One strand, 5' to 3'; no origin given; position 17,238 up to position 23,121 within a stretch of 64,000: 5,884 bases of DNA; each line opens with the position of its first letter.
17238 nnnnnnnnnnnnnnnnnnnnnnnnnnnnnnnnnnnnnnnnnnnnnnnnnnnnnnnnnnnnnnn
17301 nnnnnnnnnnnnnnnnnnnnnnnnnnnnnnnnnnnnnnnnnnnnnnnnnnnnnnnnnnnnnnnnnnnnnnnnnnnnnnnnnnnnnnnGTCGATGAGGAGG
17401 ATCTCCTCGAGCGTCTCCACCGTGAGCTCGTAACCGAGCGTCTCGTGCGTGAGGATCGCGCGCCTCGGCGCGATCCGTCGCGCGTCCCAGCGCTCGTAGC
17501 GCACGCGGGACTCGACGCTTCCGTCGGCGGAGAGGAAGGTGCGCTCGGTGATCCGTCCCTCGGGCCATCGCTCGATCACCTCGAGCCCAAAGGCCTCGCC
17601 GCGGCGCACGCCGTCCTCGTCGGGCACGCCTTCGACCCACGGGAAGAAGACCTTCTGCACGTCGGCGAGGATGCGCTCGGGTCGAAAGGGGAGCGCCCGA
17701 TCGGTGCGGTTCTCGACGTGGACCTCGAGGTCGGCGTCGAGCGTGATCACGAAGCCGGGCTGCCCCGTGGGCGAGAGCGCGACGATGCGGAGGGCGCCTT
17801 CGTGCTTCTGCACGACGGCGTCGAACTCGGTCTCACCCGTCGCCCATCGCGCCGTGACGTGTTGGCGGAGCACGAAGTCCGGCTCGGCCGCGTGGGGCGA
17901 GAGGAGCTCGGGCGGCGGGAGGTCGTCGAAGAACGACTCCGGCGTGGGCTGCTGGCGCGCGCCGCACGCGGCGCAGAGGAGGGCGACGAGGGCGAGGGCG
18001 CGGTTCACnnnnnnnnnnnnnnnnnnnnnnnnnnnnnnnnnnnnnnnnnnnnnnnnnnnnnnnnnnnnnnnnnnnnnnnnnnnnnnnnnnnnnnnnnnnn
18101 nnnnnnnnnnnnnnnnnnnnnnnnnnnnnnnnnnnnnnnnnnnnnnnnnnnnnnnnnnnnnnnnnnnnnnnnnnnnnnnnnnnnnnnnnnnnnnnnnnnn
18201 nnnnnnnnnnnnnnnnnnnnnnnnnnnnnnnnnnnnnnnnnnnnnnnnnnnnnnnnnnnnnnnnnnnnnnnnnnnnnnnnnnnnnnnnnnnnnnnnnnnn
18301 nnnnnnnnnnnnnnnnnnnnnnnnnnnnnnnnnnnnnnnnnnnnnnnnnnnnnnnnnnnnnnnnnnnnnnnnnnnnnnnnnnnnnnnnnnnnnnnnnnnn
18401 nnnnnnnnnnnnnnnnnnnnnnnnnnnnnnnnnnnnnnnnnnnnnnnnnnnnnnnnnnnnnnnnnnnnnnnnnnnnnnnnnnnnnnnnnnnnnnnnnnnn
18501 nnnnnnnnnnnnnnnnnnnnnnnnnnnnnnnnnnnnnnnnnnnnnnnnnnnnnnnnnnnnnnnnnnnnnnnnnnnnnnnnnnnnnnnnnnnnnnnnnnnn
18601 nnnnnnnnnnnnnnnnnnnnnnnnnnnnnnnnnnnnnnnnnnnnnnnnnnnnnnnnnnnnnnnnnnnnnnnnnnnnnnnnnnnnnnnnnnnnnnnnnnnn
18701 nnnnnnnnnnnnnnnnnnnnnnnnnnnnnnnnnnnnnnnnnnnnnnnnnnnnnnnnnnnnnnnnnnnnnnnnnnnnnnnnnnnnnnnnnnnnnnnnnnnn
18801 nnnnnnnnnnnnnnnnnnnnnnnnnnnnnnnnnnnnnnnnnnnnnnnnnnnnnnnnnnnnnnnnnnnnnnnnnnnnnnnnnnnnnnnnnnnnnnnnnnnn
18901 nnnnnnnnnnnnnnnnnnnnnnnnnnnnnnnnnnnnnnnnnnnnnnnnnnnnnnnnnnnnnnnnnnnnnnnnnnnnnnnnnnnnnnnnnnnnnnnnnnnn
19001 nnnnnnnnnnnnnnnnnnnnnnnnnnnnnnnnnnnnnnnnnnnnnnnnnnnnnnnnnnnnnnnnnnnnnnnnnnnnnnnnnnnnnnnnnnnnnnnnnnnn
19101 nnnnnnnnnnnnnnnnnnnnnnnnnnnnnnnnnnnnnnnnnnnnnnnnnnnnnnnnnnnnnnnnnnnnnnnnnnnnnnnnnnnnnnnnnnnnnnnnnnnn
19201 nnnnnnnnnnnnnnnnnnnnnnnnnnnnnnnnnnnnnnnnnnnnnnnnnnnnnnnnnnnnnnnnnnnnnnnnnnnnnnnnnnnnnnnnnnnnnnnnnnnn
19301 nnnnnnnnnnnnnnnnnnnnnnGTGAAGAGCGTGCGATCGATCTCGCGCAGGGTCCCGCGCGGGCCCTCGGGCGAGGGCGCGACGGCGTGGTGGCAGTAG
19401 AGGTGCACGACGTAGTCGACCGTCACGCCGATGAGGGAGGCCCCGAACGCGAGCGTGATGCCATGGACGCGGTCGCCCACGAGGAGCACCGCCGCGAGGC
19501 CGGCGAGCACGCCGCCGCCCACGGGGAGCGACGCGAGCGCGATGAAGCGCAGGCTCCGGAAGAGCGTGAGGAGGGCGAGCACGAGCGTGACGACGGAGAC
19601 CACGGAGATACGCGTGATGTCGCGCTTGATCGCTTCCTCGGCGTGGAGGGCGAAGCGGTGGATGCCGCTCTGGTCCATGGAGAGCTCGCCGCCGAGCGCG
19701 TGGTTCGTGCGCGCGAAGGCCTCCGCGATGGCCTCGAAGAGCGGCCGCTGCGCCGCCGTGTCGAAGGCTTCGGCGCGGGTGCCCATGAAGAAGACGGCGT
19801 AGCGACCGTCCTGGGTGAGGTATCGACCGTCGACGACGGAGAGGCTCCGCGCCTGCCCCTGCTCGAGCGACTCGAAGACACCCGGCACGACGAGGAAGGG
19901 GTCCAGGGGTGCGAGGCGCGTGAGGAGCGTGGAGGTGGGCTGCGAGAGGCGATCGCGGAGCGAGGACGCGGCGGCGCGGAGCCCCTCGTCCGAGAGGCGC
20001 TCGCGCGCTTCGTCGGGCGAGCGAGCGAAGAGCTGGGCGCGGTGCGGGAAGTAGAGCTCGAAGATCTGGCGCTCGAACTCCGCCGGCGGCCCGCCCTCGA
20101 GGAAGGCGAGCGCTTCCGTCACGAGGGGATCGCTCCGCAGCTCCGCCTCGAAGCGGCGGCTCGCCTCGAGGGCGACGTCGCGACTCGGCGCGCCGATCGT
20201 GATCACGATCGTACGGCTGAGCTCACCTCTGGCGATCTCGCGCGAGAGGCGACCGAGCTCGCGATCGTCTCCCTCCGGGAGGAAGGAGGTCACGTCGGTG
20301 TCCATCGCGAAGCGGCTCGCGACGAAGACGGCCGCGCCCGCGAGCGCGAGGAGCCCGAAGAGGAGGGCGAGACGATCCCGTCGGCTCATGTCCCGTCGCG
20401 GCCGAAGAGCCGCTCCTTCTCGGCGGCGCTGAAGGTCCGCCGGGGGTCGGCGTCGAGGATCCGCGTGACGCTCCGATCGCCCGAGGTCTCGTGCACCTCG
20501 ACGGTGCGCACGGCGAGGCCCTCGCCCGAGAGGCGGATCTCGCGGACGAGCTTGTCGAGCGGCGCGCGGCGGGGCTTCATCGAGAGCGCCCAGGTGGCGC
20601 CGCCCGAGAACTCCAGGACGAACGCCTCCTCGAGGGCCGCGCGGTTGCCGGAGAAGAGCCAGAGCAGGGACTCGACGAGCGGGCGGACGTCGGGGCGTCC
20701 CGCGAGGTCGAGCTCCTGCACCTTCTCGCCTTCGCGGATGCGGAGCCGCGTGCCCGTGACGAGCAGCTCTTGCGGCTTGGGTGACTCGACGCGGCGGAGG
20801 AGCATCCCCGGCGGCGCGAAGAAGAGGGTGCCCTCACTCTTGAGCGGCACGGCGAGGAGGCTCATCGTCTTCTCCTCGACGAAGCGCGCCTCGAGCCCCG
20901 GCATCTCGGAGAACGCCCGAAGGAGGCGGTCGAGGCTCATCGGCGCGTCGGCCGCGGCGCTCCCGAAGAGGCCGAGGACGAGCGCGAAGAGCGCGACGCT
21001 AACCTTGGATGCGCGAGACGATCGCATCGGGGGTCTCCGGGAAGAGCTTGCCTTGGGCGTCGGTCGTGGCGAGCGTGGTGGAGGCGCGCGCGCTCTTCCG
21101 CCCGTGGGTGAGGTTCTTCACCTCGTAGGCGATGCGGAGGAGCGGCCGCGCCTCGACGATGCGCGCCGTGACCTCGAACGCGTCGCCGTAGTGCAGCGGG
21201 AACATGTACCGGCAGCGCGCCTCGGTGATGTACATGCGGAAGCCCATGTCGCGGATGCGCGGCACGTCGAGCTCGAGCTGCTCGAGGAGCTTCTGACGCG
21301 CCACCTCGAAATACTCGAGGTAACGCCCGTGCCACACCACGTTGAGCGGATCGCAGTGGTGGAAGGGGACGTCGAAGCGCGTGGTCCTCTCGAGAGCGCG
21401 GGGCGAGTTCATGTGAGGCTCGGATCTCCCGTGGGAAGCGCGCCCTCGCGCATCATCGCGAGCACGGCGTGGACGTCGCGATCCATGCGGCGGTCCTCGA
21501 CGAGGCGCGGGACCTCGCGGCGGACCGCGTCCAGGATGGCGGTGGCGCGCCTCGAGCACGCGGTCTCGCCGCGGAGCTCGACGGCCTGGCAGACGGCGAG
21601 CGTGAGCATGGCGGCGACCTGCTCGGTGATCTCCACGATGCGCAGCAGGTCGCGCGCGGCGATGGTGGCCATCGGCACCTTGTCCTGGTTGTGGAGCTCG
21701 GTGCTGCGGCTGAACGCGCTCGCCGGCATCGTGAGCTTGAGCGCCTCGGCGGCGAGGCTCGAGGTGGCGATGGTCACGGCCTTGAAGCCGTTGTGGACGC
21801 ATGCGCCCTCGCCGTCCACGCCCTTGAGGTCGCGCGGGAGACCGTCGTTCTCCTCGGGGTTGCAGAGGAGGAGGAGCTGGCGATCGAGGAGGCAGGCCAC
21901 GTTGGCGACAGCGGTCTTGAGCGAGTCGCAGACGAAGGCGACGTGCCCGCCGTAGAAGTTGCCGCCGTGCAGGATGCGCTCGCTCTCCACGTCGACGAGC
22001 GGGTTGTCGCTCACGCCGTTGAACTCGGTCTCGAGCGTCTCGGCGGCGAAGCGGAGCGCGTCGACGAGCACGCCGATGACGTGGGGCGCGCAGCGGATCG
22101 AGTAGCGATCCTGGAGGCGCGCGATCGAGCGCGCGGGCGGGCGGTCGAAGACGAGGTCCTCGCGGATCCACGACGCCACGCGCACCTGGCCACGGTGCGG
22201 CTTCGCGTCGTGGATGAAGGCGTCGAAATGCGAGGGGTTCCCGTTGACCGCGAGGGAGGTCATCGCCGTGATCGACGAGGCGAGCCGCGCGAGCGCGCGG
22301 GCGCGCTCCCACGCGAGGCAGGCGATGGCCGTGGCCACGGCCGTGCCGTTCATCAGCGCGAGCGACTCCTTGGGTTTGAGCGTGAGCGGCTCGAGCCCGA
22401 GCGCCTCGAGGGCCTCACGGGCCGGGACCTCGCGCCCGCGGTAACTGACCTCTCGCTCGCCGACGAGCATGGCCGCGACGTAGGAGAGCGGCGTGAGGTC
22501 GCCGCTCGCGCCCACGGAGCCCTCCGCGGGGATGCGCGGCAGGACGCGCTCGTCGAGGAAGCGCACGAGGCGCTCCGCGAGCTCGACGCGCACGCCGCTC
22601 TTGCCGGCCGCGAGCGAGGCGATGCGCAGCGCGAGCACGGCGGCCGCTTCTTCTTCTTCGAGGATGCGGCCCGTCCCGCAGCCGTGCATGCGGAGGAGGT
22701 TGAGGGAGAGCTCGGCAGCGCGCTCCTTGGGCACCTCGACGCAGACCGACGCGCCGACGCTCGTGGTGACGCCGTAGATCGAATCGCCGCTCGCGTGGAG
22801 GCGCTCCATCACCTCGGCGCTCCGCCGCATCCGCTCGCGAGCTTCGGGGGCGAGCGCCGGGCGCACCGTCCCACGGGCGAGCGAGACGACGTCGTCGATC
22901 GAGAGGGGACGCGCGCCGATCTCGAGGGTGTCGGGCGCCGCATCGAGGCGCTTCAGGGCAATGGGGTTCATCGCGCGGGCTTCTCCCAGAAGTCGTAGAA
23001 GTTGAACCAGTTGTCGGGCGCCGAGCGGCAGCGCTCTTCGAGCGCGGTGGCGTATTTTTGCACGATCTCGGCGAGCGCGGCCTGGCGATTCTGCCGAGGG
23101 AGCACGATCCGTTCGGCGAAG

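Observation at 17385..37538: ~20 kb aryl-polyene-type cluster with an unusual enzyme complement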

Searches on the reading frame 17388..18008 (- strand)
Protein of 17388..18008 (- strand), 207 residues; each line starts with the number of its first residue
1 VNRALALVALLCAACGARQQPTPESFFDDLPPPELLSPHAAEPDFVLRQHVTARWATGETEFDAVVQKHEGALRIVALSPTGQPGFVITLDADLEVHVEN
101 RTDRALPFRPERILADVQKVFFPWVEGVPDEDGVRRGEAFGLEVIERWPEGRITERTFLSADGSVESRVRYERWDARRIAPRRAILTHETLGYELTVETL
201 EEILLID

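Call 7: search_protein_families(library=pfam, proteins=[window:17388-18008:-], max_evalue=0.01)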
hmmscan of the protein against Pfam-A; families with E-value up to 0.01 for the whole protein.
window:17388-18008:- (207 aa): 1 family
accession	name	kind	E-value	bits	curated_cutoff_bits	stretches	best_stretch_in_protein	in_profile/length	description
PF11659.14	DUF3261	-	5.6e-15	55.8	22.3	1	47-201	2-137/137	Protein of unknown function (DUF3261)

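Call 10: search_protein_families(library=ncbifam, proteins=[window:17388-18008:-], max_evalue=0.001)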
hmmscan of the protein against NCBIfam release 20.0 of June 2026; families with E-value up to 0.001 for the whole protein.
window:17388-18008:- (207 aa): 0 families

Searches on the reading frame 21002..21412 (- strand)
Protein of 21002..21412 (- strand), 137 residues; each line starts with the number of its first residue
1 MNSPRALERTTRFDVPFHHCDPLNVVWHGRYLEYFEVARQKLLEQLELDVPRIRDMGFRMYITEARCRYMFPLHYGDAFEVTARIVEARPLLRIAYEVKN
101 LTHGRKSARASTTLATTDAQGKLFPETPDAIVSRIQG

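Call 7: search_protein_families(library=pfam, proteins=[window:21002-21412:-], max_evalue=0.01)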
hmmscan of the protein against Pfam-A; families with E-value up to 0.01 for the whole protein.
window:21002-21412:- (137 aa): 2 families
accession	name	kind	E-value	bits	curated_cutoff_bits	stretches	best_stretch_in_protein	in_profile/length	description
PF13279.12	4HBT_2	-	4.5e-16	59.8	25.5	1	15-134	1-121/122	Thioesterase-like superfamily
PF03061.28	4HBT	-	1.5e-06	28.9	20.6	1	24-88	2-59/79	Thioesterase superfamily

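Call 10: search_protein_families(library=ncbifam, proteins=[window:21002-21412:-], max_evalue=0.001)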
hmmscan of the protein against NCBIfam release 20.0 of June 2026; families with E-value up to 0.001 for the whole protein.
window:21002-21412:- (137 aa): 4 families
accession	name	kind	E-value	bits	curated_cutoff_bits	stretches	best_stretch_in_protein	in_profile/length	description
TIGR00051.1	TIGR00051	subfamily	3.7e-14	53.1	68.7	1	15-90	4-79/117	YbgC/FadM family acyl-CoA thioesterase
TIGR02799.1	thio_ybgC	equivalog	2.7e-09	37.4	141.35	1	17-119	9-111/126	tol-pal system-associated acyl-CoA thioesterase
NF047424.1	MenI_Staph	exception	7.8e-08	32.3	225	1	11-100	6-96/148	1,4-dihydroxy-2-naphthoyl-CoA hydrolase MenI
NF008065.0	PRK10800.1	equivalog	0.00016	21.8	185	1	15-89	12-86/134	tol-pal system-associated acyl-CoA thioesterase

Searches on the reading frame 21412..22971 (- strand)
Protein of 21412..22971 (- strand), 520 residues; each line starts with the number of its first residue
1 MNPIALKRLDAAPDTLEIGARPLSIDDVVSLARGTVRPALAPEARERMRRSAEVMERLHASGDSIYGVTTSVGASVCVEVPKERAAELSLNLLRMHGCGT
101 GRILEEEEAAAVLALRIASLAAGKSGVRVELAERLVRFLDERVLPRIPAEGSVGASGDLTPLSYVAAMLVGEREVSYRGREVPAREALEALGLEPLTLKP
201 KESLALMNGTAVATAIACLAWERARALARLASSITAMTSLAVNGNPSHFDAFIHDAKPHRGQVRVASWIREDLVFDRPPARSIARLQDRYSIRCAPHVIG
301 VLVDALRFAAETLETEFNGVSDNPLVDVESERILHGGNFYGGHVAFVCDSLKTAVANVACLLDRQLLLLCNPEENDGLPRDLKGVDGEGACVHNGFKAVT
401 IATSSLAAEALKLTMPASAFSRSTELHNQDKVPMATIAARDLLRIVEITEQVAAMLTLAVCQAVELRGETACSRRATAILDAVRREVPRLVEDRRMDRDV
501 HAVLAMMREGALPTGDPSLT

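Call 7: search_protein_families(library=pfam, proteins=[window:21412-22971:-], max_evalue=0.01)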
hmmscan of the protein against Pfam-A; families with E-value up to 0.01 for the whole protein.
window:21412-22971:- (520 aa): 1 family
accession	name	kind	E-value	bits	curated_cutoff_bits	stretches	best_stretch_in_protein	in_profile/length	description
PF00221.24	Lyase_aromatic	-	3e-156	521.2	27.3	1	23-484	1-465/466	Aromatic amino acid lyase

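Call 10: search_protein_families(library=ncbifam, proteins=[window:21412-22971:-], max_evalue=0.001)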
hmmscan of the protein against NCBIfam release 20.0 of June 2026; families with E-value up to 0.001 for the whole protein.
window:21412-22971:- (520 aa): 8 families
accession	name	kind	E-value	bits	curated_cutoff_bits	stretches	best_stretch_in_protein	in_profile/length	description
NF041222.1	BagA_FevW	exception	2.2e-128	429.2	1000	1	19-513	4-520/529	bagremycin/ferroverdin biosynthesis tyrosine ammonia-lyase BagA/FevW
NF006871.0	PRK09367.1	subfamily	3.9e-128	428.3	524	1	15-512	3-497/505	histidine ammonia-lyase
TIGR01225.1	hutH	equivalog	8.9e-125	417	539.15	1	17-512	2-494/506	histidine ammonia-lyase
TIGR01226.1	phe_am_lyase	equivalog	3.6e-94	316.4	519.15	1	14-468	31-502/680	phenylalanine ammonia-lyase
TIGR03832.1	Tyr_2_3_mutase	equivalog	3.3e-93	312.9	501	2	22-271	5-255/507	tyrosine 2,3-aminomutase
TIGR04475.1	Phe_D_beta_mut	equivalog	5.7e-91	305.7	800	2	21-273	8-260/510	phenylalanine aminomutase (D-beta-phenylalanine forming)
NF053541.1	FlxA_rubin_TAL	equivalog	1.1e-88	297.9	700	1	37-508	15-497/498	flexirubin biosynthesis tyrosine ammonia-lyase FlxA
TIGR04473.1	taxol_Phe_23mut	exception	3.8e-68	230.4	1250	1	19-468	31-498/687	phenylalanine aminomutase (L-beta-phenylalanine forming)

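Call 30: search_solved_structures(query=window:21412-22971:-, max_evalue=1e-20, show_alignments=0)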
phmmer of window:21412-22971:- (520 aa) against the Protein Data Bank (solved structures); distinct sequences matched with E-value up to 1e-20: 39.
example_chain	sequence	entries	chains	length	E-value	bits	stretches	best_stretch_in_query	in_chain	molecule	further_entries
3kdy_A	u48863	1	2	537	2.1e-75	257.5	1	17-510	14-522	Histidine ammonia-lyase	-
2ohy_A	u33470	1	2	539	7.9e-75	255.6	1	17-510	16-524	Tyrosine aminomutase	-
2qve_A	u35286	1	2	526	8.5e-75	255.5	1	23-510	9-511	Tyrosine Aminomutase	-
2rjr_A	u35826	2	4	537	8.9e-75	255.4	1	17-510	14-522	Tyrosine aminomutase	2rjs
3kdz_A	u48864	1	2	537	3e-74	253.7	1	17-510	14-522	Histidine ammonia-lyase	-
1gkm_B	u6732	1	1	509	1.9e-73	251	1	30-513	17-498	Histidine ammonia-lyase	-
1gkj_A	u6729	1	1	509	7.1e-73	249.1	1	30-513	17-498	HISTIDINE AMMONIA-LYASE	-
1gk3_A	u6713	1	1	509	3.2e-72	247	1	30-513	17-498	HISTIDINE AMMONIA-LYASE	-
1eb4_A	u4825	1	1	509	4e-72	246.7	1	30-513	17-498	HISTIDINE AMMONIA-LYASE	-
1gk2_A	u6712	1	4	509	4.4e-72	246.5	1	30-513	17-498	HISTIDINE AMMONIA-LYASE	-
1b8f_A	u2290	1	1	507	1.2e-69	238.5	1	30-513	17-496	Histidine ammonia-lyase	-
3unv_A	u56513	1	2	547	1.8e-69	237.9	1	20-502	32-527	AdmH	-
4v2r_A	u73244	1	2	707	2.7e-69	237.3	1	19-468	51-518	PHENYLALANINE AMINOMUTASE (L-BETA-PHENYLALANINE FORMING)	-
4baa_A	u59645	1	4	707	2.8e-69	237.3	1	19-468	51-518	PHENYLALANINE AMMONIA-LYASE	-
2yii_A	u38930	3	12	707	3.9e-69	236.8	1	19-468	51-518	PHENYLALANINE AMMONIA-LYASE | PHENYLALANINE AMINOMUTASE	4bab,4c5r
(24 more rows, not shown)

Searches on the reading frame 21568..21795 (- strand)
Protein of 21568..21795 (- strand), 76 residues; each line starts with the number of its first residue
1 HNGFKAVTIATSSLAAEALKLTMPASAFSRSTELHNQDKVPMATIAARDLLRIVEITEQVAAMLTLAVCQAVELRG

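Call 32: search_solved_structures(query=window:21568-21795:-, max_evalue=0.01, show_alignments=5)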
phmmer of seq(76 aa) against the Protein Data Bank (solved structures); distinct sequences matched with E-value up to 0.01: 30.
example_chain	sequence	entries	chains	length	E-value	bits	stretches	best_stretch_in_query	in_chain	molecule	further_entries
9pkh_A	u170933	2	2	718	1.8e-06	31.4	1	3-75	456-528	Phenylalanine ammonia-lyase | Phenylalanine ammonia-lyase from Joinvillea ascendens in complex with tyrosine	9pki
9pkj_A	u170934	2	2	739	1.9e-06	31.3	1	3-75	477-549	Phenylalanine ammonia-lyase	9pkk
2o6y_A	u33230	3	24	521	2e-06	31.2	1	2-75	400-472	Putative histidine ammonia-lyase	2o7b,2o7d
2o78_A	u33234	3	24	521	2e-06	31.2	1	2-75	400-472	Putative histidine ammonia-lyase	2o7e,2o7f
6v6h_A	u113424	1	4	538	4e-06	30.3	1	2-74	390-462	Histidine ammonia-lyase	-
6at7_A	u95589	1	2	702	7.7e-06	29.4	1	3-75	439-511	Phenylalanine ammonia-lyase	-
6f6t_A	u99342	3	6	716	8.3e-06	29.3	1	3-75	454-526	Phenylalanine ammonia-lyase 1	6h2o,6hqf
1w27_A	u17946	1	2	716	8.3e-06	29.3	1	3-75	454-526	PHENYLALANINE AMMONIA-LYASE 1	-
6rgs_A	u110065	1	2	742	1.3e-05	28.7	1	3-75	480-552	Phenylalanine ammonia-lyase 1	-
9rsb_A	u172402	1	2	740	1.3e-05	28.7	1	3-75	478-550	Phenylalanine ammonia-lyase 1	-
4c6g_A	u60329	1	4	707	1.7e-05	28.3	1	3-75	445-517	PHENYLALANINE AMMONIA-LYASE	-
4c5u_A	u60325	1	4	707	1.7e-05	28.3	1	3-75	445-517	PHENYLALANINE AMMONIA-LYASE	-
4baa_A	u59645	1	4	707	1.7e-05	28.3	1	3-75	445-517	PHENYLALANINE AMMONIA-LYASE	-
4c5s_A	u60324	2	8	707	1.7e-05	28.3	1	3-75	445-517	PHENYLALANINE AMMONIA-LYASE | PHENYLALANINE AMINOMUTASE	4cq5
2yii_A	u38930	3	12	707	1.8e-05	28.3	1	3-75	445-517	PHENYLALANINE AMMONIA-LYASE | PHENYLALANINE AMINOMUTASE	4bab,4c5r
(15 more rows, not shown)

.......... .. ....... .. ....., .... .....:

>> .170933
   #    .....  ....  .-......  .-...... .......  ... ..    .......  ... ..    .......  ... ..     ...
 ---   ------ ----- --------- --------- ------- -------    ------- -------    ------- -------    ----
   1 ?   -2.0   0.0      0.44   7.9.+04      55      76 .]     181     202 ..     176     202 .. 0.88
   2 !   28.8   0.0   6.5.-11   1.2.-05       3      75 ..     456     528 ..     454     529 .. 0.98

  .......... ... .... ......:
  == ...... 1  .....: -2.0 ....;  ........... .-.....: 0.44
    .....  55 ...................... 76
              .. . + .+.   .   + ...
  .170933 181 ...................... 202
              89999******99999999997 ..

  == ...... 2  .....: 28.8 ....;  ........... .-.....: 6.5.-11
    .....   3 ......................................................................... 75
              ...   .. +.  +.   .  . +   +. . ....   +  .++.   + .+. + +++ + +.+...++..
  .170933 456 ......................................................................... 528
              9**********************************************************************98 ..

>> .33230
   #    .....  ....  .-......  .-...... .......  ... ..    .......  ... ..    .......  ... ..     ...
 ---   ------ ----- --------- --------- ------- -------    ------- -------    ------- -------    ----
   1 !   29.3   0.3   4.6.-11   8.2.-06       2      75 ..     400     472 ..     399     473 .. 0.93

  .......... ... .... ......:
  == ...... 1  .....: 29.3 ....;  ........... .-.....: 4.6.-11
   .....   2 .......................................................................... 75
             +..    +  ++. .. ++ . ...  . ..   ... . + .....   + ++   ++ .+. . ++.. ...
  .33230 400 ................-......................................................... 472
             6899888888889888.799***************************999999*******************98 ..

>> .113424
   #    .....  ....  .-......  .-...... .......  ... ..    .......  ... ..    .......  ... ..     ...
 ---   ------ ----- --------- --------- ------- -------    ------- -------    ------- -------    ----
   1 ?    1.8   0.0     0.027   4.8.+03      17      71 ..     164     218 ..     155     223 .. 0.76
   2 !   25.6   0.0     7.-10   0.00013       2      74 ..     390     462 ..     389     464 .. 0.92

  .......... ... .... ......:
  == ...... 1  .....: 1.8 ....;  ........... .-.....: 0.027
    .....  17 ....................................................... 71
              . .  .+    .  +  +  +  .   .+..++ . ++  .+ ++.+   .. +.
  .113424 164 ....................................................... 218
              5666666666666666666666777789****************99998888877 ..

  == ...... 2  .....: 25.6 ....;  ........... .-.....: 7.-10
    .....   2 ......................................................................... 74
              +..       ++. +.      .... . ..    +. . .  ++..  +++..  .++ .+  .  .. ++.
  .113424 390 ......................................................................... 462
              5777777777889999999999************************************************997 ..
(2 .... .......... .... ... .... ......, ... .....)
